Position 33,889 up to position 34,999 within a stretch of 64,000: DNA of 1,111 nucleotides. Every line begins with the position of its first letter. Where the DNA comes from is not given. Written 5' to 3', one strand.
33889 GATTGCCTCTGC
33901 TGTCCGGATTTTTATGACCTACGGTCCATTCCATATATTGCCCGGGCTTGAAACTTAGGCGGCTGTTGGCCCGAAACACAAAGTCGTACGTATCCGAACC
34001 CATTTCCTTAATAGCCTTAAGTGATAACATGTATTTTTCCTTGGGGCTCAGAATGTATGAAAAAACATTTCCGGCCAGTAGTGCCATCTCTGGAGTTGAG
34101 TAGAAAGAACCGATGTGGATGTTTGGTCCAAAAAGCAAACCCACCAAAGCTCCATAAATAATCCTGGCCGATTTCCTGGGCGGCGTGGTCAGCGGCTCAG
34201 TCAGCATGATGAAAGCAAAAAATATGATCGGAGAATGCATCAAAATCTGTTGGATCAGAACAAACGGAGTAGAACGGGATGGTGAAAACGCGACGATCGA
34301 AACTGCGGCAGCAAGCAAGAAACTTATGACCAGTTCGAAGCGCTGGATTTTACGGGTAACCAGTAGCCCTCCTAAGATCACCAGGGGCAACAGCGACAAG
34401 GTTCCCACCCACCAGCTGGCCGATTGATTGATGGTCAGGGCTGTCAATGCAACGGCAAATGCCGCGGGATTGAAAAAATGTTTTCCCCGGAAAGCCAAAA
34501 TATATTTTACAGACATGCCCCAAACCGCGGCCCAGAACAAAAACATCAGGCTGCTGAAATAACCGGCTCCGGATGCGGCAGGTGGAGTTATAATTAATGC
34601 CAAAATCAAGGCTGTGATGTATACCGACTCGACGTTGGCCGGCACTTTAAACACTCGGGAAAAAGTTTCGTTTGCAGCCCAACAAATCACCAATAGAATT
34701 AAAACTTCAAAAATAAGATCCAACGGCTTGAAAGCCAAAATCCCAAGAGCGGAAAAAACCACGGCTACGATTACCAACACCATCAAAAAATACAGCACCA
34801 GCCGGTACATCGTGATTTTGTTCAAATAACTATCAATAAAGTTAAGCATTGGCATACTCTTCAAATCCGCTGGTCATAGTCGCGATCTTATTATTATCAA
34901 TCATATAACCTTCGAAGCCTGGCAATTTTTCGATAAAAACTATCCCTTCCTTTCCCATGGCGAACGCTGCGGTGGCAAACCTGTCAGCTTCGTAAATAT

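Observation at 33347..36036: ApbE flavin transferase + secreted FMN-binding domain protein + membrane FAD/NAD oxidoreductase: candidate extracytoplasmic flavinylated electron-transfer module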

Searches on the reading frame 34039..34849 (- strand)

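Call 34: search_solved_structures(query=A2, max_evalue=1, show_alignments=3)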
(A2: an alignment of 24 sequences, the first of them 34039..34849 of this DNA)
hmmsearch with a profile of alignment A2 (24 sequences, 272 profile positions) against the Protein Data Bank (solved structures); distinct sequences matched with E-value up to 1: 1.
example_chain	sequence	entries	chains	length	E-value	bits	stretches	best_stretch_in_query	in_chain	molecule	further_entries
8ahx_D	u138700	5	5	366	4.4e-06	29.6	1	151-259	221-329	Ion-translocating oxidoreductase complex subunit D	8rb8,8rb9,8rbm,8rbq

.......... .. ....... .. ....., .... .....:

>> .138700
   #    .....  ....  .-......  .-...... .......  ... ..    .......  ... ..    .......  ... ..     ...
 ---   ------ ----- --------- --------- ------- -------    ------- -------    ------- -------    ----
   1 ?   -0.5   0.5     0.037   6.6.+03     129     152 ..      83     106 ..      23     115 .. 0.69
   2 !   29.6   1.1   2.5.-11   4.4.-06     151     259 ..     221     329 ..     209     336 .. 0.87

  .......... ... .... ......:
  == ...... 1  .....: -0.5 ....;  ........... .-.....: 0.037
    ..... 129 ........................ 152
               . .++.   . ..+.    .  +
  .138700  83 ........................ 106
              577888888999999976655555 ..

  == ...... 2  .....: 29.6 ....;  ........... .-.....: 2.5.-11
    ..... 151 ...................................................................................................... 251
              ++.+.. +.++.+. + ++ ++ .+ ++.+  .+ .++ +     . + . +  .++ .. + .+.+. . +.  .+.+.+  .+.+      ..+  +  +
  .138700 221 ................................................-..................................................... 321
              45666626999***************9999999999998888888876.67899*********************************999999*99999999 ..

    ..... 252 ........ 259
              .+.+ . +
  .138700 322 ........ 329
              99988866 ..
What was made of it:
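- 34040..34849 (-): RnfD/NqrB-like domain with 10 TM helices, N-in/C-in. The profile's only PDB hit is RnfD 8ahx_D at E 4.4e-6 (call 34).
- The profile hits only RnfD in the PDB (call 34).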

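Call 60: search_protein_representatives(protein=window:34039-34849:-)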
Query: 270 residues. Proteins with E-value up to 0.001 (for the whole library): 1643; up to 1e-10: 811; up to 1e-30: 370. The best 150 are listed.
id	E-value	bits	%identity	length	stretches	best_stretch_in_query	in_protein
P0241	2.2e-87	309.5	57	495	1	1-270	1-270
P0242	1.0e-85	304.1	56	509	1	1-270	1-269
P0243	1.6e-82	293.6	55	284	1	1-270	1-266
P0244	3.8e-81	289.1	56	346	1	2-270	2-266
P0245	4.0e-74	266.1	53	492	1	14-270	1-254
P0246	8.8e-73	261.7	54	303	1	1-270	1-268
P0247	2.3e-72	260.3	51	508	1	3-270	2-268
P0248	3.4e-71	256.5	51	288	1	2-270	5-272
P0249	6.1e-70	252.4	47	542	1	3-270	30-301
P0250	7.5e-68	245.5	51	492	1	1-270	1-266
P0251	1.7e-67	244.3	49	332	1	1-270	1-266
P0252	6.5e-67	242.4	49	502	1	1-270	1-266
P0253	1.3e-65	238.2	48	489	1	3-268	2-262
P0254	6.7e-64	232.6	54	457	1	3-270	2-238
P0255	1.0e-63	232.0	46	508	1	3-270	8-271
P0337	8.5e-47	176.5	36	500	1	3-268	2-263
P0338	8.7e-47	176.5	38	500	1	8-268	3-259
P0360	1.1e-44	169.6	38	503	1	2-267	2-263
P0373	2.9e-44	168.2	37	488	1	2-267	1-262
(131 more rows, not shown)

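Call 62: find_encoding_contigs(protein=P0337, flank=4000, max_places=3)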
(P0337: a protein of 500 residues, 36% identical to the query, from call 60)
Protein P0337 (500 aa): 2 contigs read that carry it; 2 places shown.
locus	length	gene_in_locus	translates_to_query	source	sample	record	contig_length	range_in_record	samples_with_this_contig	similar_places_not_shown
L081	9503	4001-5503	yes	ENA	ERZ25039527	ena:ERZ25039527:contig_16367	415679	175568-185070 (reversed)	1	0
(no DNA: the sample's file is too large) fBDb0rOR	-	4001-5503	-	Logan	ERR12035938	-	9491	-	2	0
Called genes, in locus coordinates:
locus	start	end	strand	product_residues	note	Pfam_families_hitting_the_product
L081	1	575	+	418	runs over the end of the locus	PF25919:BSH_CusB (faint), PF00364:Biotin_lipoyl (faint), PF25984:BSH_YknX (weak), PF25990:Beta-barrel_YknX, PF25967:RND-MFP_C (weak)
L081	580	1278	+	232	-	PF00005:ABC_tran, PF02463:SMC_N (faint), PF13304:AAA_21 (faint)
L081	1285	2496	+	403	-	PF12704:MacB_PCD, PF02687:FtsX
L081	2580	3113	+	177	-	PF04205:FMN_bind (weak)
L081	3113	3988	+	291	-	PF02424:ApbE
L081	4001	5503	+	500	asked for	PF00175:NAD_binding_1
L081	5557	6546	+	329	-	PF13515:FUSC_2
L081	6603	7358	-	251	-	-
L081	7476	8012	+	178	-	PF03724:META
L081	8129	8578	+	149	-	PF00571:CBS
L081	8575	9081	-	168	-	-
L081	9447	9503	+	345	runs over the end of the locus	PF11495:TrmB_EBD_N (faint), PF13091:PLDc_2, PF00614:PLDc (faint), PF13091:PLDc_2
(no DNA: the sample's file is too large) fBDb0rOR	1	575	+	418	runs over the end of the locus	PF25919:BSH_CusB (faint), PF00364:Biotin_lipoyl (faint), PF25984:BSH_YknX (weak), PF25990:Beta-barrel_YknX, PF25967:RND-MFP_C (weak)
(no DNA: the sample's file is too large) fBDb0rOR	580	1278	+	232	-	PF00005:ABC_tran, PF02463:SMC_N (faint), PF13304:AAA_21 (faint)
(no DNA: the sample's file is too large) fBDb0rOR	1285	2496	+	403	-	PF12704:MacB_PCD, PF02687:FtsX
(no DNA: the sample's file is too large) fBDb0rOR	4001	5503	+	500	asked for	PF00175:NAD_binding_1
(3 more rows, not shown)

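Call 66: find_encoding_contigs(protein=P0373, flank=4000, max_places=2)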
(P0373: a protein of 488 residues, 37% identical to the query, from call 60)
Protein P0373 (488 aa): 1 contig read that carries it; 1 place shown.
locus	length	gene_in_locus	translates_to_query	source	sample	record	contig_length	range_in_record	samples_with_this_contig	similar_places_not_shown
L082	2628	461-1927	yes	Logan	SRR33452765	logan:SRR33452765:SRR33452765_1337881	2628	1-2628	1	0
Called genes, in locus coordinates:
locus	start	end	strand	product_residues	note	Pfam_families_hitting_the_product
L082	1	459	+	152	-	?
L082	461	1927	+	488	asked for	PF03116:NQR2_RnfD_RnfE (weak), PF00175:NAD_binding_1, PF08030:NAD_binding_6 (faint)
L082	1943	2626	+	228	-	?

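Call 67: find_encoding_contigs(protein=P0338, flank=4000, max_places=2)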
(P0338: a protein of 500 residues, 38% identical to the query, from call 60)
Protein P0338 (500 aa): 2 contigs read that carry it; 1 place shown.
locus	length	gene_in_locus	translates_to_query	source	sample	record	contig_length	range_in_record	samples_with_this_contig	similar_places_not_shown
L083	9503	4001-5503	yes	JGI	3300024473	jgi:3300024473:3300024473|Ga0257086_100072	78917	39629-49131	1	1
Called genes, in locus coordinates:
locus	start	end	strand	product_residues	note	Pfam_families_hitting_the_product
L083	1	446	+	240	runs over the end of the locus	PF07963:N_methyl (weak)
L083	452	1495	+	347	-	PF14341:PilX_N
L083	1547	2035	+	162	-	-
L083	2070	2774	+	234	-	PF01255:Prenyltransf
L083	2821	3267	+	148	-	PF04205:FMN_bind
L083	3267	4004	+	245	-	PF02424:ApbE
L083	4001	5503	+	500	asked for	PF03116:NQR2_RnfD_RnfE (weak), PF00175:NAD_binding_1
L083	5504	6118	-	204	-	PF01794:Ferric_reduct (weak)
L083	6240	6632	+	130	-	-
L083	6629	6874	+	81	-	PF00462:Glutaredoxin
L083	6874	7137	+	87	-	PF00581:Rhodanese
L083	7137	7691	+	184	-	PF13489:Methyltransf_23, PF06325:PrmA (faint), PF13847:Methyltransf_31, PF08241:Methyltransf_11, PF08242:Methyltransf_12, PF13649:Methyltransf_25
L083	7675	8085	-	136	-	-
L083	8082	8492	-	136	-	-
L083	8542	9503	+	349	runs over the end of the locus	PF00348:polyprenyl_synt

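Call 68: find_encoding_contigs(protein=P0360, flank=4000, max_places=2)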
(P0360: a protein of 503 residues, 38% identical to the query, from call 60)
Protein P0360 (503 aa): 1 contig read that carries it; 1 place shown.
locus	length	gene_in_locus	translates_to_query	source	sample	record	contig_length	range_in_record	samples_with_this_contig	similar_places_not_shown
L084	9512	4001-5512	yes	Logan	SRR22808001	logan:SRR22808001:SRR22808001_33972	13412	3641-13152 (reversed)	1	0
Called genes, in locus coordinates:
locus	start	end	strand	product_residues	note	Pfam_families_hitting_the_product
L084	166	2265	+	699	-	PF16656:Pur_ac_phosph_N (faint), PF00041:fn3 (weak)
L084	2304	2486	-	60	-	-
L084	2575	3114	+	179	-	-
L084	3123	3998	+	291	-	PF02424:ApbE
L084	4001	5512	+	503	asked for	PF03116:NQR2_RnfD_RnfE (weak), PF00175:NAD_binding_1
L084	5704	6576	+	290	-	PF00483:NTP_transferase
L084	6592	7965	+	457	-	PF13416:SBP_bac_8, PF01547:SBP_bac_1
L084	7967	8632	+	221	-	PF18895:T4SS_pilin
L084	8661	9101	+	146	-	PF04956:TrbC (weak), PF18895:T4SS_pilin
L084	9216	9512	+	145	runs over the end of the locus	PF18895:T4SS_pilin (weak)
